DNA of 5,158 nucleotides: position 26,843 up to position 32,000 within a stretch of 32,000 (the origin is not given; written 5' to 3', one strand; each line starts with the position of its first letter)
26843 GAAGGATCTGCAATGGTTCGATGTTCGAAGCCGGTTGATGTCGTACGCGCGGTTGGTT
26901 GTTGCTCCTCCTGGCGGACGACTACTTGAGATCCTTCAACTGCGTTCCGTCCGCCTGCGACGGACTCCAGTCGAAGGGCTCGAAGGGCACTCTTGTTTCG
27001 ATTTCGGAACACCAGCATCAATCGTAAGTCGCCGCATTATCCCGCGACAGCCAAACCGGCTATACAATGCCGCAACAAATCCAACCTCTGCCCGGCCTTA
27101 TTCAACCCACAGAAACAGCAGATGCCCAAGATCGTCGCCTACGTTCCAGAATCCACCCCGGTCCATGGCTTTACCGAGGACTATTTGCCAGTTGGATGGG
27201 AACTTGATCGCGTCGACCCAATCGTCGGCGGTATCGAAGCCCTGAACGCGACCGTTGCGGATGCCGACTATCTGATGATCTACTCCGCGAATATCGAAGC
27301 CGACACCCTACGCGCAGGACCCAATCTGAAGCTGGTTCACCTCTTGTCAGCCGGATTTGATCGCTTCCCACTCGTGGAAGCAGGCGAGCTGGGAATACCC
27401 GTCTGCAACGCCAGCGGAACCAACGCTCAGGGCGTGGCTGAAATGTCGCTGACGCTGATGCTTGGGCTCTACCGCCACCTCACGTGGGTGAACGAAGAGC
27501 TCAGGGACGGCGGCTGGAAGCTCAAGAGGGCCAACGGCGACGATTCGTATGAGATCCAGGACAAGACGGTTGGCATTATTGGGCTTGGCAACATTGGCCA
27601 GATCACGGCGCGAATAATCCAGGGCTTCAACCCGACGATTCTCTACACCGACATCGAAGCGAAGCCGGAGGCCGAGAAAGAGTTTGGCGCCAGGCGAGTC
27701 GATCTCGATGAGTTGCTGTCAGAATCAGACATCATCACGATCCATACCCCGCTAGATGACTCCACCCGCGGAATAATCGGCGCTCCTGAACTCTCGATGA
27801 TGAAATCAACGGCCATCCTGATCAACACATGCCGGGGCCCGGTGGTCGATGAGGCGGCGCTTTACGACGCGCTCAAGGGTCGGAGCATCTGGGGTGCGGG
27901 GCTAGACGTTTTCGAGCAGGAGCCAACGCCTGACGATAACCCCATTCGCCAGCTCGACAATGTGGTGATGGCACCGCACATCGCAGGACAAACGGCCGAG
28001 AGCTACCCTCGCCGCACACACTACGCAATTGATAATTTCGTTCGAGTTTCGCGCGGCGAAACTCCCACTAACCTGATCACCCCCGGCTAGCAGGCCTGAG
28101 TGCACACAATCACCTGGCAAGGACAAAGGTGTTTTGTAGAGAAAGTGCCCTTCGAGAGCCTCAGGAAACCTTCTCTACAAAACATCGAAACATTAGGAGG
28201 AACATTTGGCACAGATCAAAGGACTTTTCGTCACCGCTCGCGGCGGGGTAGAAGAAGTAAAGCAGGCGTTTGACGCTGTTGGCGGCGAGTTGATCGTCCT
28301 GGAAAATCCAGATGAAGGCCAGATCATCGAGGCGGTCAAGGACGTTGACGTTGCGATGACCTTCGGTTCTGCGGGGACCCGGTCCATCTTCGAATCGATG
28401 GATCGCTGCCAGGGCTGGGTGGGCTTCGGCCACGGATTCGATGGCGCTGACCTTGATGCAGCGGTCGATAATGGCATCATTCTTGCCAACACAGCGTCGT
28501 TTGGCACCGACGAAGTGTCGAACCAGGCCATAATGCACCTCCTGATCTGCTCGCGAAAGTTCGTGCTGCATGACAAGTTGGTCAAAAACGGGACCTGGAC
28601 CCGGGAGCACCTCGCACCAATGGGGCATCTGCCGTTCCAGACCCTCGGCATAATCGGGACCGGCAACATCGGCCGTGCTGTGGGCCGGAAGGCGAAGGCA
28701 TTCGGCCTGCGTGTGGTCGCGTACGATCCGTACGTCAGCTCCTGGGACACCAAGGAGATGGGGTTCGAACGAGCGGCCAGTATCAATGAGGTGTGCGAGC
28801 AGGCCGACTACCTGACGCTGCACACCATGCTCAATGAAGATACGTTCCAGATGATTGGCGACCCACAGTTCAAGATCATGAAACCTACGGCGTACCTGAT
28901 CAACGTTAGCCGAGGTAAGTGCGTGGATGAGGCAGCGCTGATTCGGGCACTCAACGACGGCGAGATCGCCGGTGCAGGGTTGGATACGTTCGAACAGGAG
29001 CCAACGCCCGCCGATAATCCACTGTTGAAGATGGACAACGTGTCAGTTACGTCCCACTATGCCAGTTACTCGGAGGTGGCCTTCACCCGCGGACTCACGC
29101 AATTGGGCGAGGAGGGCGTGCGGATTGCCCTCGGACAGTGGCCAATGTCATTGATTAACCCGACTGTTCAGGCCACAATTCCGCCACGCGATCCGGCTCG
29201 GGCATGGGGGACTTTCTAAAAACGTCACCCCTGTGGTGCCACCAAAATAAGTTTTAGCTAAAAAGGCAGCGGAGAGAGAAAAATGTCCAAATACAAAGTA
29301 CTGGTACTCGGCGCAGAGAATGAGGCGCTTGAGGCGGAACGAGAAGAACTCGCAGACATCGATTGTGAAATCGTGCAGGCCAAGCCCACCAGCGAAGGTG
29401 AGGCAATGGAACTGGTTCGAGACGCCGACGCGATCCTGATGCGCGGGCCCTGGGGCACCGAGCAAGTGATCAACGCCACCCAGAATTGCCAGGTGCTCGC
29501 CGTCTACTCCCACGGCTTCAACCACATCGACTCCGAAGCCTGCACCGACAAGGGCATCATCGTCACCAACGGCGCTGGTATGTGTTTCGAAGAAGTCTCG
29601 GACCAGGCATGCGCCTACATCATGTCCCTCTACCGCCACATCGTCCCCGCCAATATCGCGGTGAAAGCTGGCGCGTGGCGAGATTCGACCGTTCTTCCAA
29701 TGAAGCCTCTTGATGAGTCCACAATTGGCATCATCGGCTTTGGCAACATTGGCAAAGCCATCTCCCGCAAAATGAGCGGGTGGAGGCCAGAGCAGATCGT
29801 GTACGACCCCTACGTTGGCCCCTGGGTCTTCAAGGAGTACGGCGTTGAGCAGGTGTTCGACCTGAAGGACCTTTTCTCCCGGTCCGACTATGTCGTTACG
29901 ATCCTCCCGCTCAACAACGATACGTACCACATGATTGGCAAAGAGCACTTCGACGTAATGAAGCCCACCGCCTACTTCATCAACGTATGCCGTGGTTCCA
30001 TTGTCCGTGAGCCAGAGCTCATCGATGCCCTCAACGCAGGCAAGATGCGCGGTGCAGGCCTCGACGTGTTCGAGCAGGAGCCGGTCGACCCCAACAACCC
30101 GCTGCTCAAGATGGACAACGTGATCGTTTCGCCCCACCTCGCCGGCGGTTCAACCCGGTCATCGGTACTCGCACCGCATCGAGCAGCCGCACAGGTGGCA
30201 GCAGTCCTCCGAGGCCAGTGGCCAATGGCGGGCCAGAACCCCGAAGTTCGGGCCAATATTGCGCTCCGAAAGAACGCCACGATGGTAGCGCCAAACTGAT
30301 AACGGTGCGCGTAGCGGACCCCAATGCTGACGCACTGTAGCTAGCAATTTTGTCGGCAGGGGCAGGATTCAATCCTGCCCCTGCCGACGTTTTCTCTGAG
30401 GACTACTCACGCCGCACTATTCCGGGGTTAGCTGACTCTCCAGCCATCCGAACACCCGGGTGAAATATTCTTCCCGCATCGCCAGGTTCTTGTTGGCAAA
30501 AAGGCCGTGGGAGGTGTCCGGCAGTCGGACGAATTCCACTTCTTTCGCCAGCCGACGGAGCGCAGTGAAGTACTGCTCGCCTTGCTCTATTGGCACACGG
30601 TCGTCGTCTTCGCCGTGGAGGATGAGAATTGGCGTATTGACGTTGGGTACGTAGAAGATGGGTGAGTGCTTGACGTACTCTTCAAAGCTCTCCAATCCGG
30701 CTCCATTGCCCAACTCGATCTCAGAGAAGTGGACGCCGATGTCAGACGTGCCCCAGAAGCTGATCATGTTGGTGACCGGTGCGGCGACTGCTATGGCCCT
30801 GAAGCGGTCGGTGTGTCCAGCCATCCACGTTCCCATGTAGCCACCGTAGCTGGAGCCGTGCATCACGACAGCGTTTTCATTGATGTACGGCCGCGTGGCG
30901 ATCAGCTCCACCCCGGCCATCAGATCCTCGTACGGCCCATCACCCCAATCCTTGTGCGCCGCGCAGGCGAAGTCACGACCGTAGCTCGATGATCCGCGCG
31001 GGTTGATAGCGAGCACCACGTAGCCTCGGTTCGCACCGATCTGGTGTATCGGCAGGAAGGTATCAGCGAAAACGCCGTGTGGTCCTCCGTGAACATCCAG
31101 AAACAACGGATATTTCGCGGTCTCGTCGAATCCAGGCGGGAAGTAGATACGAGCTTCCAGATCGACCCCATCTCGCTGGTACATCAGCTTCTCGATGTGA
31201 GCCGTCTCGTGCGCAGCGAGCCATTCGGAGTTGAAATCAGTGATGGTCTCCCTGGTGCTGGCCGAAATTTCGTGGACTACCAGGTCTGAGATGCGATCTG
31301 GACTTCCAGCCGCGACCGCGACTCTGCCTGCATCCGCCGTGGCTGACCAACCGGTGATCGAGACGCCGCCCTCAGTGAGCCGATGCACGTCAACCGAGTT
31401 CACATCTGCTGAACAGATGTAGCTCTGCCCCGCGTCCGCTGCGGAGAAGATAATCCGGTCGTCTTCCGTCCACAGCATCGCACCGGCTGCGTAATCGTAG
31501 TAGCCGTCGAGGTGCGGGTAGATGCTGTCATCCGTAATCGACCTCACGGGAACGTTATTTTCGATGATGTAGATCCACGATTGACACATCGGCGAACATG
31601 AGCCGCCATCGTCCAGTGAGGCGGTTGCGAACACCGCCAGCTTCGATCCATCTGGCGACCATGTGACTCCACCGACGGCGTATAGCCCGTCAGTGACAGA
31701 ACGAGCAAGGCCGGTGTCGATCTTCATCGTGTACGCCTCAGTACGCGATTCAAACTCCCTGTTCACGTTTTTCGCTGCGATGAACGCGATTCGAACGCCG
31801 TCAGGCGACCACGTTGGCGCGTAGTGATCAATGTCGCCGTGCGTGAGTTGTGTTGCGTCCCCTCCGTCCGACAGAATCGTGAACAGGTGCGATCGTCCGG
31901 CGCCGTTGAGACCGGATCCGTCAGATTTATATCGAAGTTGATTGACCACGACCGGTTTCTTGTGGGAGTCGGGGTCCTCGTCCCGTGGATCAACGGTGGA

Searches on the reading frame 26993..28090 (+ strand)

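Call 18: search_protein_families(library=pfam, proteins=[window:26993-28090:+], max_evalue=0.001)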
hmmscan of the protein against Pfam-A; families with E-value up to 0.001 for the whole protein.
window:26993-28090:+ (365 aa): 2 families
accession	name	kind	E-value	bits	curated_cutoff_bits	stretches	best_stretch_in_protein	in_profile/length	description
PF02826.25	2-Hacid_dh_C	-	1.6e-60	204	25.1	1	153-331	1-178/178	D-isomer specific 2-hydroxyacid dehydrogenase, NAD binding domain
PF00389.36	2-Hacid_dh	-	2.6e-18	66.4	24.6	1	83-362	32-133/134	D-isomer specific 2-hydroxyacid dehydrogenase, catalytic domain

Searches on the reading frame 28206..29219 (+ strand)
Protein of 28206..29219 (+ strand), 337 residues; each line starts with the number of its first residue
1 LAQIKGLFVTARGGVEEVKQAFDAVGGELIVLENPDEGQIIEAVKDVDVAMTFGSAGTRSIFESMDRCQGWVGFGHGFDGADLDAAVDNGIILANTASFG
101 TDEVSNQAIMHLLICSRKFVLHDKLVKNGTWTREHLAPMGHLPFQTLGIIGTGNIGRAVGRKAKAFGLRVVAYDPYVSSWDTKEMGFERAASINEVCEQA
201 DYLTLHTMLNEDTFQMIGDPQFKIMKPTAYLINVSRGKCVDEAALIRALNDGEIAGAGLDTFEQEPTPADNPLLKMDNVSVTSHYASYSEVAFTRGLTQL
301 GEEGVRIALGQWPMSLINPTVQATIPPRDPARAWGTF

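Call 18: search_protein_families(library=pfam, proteins=[window:28206-29219:+], max_evalue=0.001)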
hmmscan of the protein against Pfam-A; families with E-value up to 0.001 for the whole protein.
window:28206-29219:+ (337 aa): 3 families
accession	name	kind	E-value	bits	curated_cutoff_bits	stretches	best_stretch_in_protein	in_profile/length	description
PF02826.25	2-Hacid_dh_C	-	1.1e-56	191.4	25.1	1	109-286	1-178/178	D-isomer specific 2-hydroxyacid dehydrogenase, NAD binding domain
PF00389.36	2-Hacid_dh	-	2.3e-09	37.5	24.6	1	19-176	12-103/134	D-isomer specific 2-hydroxyacid dehydrogenase, catalytic domain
PF03446.21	NAD_binding_2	-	0.00058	20.3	21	0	147-243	2-101/161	NAD binding domain of 6-phosphogluconate dehydrogenase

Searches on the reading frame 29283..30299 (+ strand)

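Call 18: search_protein_families(library=pfam, proteins=[window:29283-30299:+], max_evalue=0.001)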
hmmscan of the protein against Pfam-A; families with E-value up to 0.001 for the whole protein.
window:29283-30299:+ (338 aa): 2 families
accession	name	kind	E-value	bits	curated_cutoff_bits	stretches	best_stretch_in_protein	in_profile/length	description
PF02826.25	2-Hacid_dh_C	-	1.1e-55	188.2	25.1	1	111-287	2-178/178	D-isomer specific 2-hydroxyacid dehydrogenase, NAD binding domain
PF00389.36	2-Hacid_dh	-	4.8e-14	52.6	24.6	1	17-297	9-111/134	D-isomer specific 2-hydroxyacid dehydrogenase, catalytic domain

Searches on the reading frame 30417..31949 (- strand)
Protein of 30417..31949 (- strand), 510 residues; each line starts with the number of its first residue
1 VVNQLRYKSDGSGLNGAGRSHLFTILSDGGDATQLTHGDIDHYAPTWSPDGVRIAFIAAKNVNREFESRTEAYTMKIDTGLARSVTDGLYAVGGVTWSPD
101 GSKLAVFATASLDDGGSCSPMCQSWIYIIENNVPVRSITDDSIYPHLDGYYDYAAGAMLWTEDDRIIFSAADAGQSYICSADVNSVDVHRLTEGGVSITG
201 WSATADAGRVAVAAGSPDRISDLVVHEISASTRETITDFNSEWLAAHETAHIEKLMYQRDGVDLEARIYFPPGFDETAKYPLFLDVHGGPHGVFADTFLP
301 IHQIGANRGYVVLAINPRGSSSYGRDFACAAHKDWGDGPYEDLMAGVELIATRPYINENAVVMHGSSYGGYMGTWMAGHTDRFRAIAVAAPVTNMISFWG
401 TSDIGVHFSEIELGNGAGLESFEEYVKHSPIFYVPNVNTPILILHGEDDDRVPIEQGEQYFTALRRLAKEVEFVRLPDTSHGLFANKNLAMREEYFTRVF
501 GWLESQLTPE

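Call 18: search_protein_families(library=pfam, proteins=[window:30417-31949:-], max_evalue=0.001)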
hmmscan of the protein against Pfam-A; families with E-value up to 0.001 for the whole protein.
window:30417-31949:- (510 aa): 9 families
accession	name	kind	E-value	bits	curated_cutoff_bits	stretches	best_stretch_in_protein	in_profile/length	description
PF00326.27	Peptidase_S9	-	2.2e-48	165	22.6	1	303-507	8-210/213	Prolyl oligopeptidase family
PF07676.18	PD40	-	5.7e-10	39.3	20.9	1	33-57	2-26/38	WD40-like Beta Propeller Repeat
PF20434.5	BD-FAE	-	9.4e-09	35.5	26.8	1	277-462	10-213/215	BD-FAE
PF02129.25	Peptidase_S15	-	7.1e-07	29.6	23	1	260-397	1-134/262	X-Pro dipeptidyl-peptidase (S15 family)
PF00561.26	Abhydrolase_1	-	8.7e-07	29.3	25.8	0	286-392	6-103/245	alpha/beta hydrolase fold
PF01738.24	DLH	-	9.7e-07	29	21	1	339-489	77-194/217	Dienelactone hydrolase family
PF12146.15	Hydrolase_4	-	8.7e-06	25.6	27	0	435-485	188-236/239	Serine aminopeptidase, S33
PF00930.27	DPPIV_N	-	0.00039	19.7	22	0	31-108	34-119/354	Dipeptidyl peptidase IV (DPP IV) N-terminal region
PF02230.22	Abhydrolase_2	-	0.00081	19.7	23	0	436-483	154-201/217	Phospholipase/Carboxylesterase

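Call 74: find_encoding_contigs(protein=window:30417-31949:-, flank=10000, max_places=1)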
Protein window:30417-31949:- (510 aa): no gene with exactly this product is on record in the collection.
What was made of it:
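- Tried and rejected: One look-up found no record (call 74).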
